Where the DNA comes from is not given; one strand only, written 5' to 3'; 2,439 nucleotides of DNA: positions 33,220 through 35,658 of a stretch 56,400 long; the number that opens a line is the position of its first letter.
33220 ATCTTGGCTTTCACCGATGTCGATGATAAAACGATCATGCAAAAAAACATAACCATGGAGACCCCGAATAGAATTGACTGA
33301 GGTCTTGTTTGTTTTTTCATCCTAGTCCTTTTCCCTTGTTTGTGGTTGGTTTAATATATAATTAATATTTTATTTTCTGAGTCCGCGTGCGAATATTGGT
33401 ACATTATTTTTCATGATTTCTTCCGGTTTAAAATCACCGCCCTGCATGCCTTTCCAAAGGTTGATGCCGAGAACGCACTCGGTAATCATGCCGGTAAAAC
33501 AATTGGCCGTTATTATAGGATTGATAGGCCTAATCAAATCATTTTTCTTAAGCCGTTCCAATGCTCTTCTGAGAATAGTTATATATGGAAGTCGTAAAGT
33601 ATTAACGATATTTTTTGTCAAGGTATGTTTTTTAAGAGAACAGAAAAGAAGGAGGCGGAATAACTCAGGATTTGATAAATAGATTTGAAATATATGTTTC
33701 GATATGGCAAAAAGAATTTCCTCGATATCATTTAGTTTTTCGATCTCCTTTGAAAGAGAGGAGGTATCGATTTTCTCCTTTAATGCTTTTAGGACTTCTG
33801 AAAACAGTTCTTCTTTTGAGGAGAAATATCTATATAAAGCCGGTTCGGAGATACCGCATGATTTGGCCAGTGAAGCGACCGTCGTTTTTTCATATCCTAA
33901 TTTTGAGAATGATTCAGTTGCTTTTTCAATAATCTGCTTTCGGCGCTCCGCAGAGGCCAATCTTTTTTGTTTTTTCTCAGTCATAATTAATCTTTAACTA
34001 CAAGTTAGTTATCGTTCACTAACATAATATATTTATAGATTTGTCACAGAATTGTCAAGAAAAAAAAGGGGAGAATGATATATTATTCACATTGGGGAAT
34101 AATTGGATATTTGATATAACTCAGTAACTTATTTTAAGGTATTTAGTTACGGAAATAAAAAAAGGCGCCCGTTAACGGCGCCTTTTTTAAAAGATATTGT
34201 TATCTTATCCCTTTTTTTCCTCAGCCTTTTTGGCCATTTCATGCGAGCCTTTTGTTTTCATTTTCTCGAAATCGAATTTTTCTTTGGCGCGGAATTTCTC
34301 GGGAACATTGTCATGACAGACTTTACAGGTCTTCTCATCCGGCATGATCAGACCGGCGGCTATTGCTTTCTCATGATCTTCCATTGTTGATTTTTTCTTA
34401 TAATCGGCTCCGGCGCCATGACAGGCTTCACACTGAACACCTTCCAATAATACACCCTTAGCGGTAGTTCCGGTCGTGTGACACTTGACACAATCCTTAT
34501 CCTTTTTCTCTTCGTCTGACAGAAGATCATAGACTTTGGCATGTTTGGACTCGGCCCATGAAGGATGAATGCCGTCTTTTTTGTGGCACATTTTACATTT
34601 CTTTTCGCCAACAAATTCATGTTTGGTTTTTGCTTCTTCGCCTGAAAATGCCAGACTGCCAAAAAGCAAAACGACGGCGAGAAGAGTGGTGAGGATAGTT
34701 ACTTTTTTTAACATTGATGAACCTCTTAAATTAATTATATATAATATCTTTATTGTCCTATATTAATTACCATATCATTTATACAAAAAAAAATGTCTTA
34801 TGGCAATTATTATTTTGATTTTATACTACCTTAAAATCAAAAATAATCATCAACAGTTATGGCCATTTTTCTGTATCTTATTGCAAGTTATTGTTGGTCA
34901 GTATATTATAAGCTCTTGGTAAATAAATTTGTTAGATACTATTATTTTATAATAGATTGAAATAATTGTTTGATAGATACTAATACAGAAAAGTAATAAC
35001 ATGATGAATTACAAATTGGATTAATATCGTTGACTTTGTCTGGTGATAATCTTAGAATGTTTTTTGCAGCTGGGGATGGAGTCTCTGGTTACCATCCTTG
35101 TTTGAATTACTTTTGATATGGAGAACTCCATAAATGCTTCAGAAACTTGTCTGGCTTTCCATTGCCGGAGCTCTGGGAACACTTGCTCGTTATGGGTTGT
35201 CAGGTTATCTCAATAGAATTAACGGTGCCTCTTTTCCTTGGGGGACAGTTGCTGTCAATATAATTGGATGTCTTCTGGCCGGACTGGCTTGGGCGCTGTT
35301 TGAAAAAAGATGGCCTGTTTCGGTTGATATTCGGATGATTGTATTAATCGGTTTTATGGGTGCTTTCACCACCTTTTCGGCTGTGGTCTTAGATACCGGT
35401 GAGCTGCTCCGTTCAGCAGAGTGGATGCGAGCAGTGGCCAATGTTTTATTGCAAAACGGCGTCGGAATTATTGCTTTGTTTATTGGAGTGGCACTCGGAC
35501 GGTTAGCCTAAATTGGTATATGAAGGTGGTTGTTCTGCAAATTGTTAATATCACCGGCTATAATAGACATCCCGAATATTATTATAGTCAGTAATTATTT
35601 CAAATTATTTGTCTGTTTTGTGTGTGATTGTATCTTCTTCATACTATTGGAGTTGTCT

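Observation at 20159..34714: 14.5-kb multihaem cytochrome supercluster that packs a complete inner-membrane-to-outer-membrane electron conduit into one locus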

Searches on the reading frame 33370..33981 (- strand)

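Call 9: search_protein_families(library=pfam, proteins=[window:33370-33981:-], max_evalue=0.01)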
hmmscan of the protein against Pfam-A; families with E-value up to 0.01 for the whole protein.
window:33370-33981:- (203 aa): 3 families
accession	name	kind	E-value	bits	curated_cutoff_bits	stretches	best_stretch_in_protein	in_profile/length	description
PF00440.29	TetR_N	-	1.3e-16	60.5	24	1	17-63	1-47/47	Bacterial regulatory proteins, tetR family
PF16677.11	GP3_package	-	0.00054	20.5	29.4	1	18-96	13-97/105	DNA-packaging protein gp3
PF13022.12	HTH_Tnp_1_2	-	0.0061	17.1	27.9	1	20-83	14-75/122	Helix-turn-helix of insertion element transposase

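Call 10: search_protein_families(library=ncbifam, proteins=[window:33370-33981:-], max_evalue=0.01)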
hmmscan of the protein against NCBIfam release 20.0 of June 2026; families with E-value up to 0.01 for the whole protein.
window:33370-33981:- (203 aa): 23 families
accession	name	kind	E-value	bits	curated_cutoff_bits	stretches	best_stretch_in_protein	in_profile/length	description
NF050111.1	TransRegSACE7040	equivalog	2e-13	50.7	250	1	12-110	1-98/186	SACE_7040 family transcriptional regulator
NF007015.0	PRK09480.1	equivalog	8e-13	48.4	120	1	4-111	2-108/197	nucleoid occlusion factor SlmA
NF053731.1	TransRegFasRMycb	equivalog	8.7e-13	48.5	330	1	3-111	2-109/199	HTH-type transcriptional activator FasR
TIGR03384.1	betaine_BetI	equivalog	6.2e-12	45.6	201.3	1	10-118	6-114/189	choline-binding transcriptional repressor BetI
NF041196.1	ScbR_bind_reg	equivalog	1.8e-11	44.6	150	1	11-93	5-90/191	ScbR family autoregulator-binding transcription factor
NF053878.1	FATransRegFadRBac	equivalog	5e-11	42.7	200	1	12-168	3-159/190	fatty acid metabolism transcriptional regulator FadR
TIGR03613.1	RutR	equivalog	1.2e-10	41.6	368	1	6-118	3-112/202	pyrimidine utilization regulatory protein R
NF007949.0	PRK10668.1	equivalog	1.2e-10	41.3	271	1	4-105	4-104/216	multidrug efflux transporter transcriptional repressor AcrR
NF001978.0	PRK00767.1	equivalog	5.5e-10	39.4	118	1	13-104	10-101/197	transcriptional regulator BetI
NF051852.1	efflux_TF_MtrR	exception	3.4e-09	36.8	280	1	11-142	9-141/205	multidrug efflux system transcriptional repressor MtrR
TIGR03968.1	mycofact_TetR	equivalog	7.3e-09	35.5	224.9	1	11-75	8-76/190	mycofactocin system transcriptional regulator MftR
NF007430.0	PRK09975.1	equivalog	7.5e-09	35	274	1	9-166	8-174/220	acrEF/envCD operon transcriptional regulator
NF011584.0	PRK15008.1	equivalog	1.8e-07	31.2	230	1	7-69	13-75/212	HTH-type transcriptional regulator RutR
NF033703.1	transcr_KstR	equivalog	3.4e-07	30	280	1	9-98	4-93/185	cholesterol catabolism transcriptional regulator KstR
NF040929.1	quorum_TF_HapR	equivalog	1.3e-06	28.3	350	1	3-110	6-112/200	LuxR/HapR/OpaR family quorum-sensing transcriptional regulator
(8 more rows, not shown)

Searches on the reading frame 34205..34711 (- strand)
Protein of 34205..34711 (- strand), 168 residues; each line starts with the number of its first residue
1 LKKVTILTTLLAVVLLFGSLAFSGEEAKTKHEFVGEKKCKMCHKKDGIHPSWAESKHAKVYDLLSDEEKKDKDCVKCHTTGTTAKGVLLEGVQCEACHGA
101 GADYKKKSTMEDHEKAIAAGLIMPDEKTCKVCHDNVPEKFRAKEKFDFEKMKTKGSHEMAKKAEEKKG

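Call 9: search_protein_families(library=pfam, proteins=[window:34205-34711:-], max_evalue=0.01)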
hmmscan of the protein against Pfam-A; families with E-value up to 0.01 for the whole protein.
window:34205-34711:- (168 aa): 5 families
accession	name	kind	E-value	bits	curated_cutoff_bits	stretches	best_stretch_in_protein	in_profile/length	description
PF13435.11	Cytochrome_C554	-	3e-09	38.1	20.8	1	38-99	1-84/84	Cytochrome c554 and c-prime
PF14522.11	Cytochrome_C7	-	2e-06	27.9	24.8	2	31-98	8-66/67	Cytochrome c7 and related cytochrome c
PF22113.1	Mtrc-MtrF_II-IV_dom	-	3.8e-06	27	30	1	92-163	82-155/176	Outer membrane cytochrome MtrC/MtrF-like, domains II/IV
PF14537.11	Cytochrom_c3_2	-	6.9e-06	26.9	25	1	69-135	4-66/79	Cytochrome c3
PF09699.15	Paired_CXXCH_1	-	0.0047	17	20.6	0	31-80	1-38/41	Doubled CXXCH motif (Paired_CXXCH_1)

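Call 10: search_protein_families(library=ncbifam, proteins=[window:34205-34711:-], max_evalue=0.01)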
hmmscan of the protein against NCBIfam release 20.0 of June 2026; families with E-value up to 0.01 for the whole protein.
window:34205-34711:- (168 aa): 6 families
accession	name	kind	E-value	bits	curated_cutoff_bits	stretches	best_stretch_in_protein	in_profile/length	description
NF041198.1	UshA_like_PCGU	equivalog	1.2e-19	70.3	275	1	26-135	398-510/519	UshA-like (seleno)protein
NF043010.1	Cyt554_Nsmonas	equivalog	2.5e-10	40.1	400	1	7-108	5-125/238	cytochrome c-550 CycA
TIGR03508.1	decahem_SO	subfamily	7.3e-06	25.6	192.2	1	89-165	32-109/258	DmsE family decaheme c-type cytochrome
NF041028.1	decahem_GSU2203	exception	8.5e-05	21.9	325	1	34-164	65-188/317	GSU2203 family decaheme c-type cytochrome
NF047727.1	4hemeCytCCctA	equivalog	0.0012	19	180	0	63-135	29-106/109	tetraheme c-type cytochrome CctA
TIGR01904.2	GSu_C4xC__C2xCH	domain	0.0055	16.5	27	0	36-57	49-70/73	CxxxxCH/CxxCH domain c-type cytochrome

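Call 94: search_solved_structures(query=window:34205-34711:-, max_evalue=0.01)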
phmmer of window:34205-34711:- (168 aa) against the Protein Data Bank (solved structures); distinct sequences matched with E-value up to 0.01: 4.
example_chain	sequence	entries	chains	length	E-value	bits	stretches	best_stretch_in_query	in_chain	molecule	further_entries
1bvb_A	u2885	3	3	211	1.2e-05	28.6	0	68-106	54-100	CYTOCHROME C-554 | CYTOCHROME C554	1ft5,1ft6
6i5b_A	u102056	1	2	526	4.2e-05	26.8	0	23-61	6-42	Uncharacterized protein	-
1p2h_A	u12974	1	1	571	0.00099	22.4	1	64-135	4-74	flavocytochrome c3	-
1p2e_A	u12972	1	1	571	0.0014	21.9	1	64-135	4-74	flavocytochrome c3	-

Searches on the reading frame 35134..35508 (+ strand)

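Call 15: search_protein_families(library=pfam, proteins=[window:35134-35508:+], max_evalue=0.00001)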
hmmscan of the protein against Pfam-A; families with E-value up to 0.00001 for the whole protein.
window:35134-35508:+ (125 aa): 1 family
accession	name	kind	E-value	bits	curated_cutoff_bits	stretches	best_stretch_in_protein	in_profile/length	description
PF02537.21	CRCB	-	3e-25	89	32.9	1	7-119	2-103/103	CrcB-like protein, Camphor Resistance (CrcB)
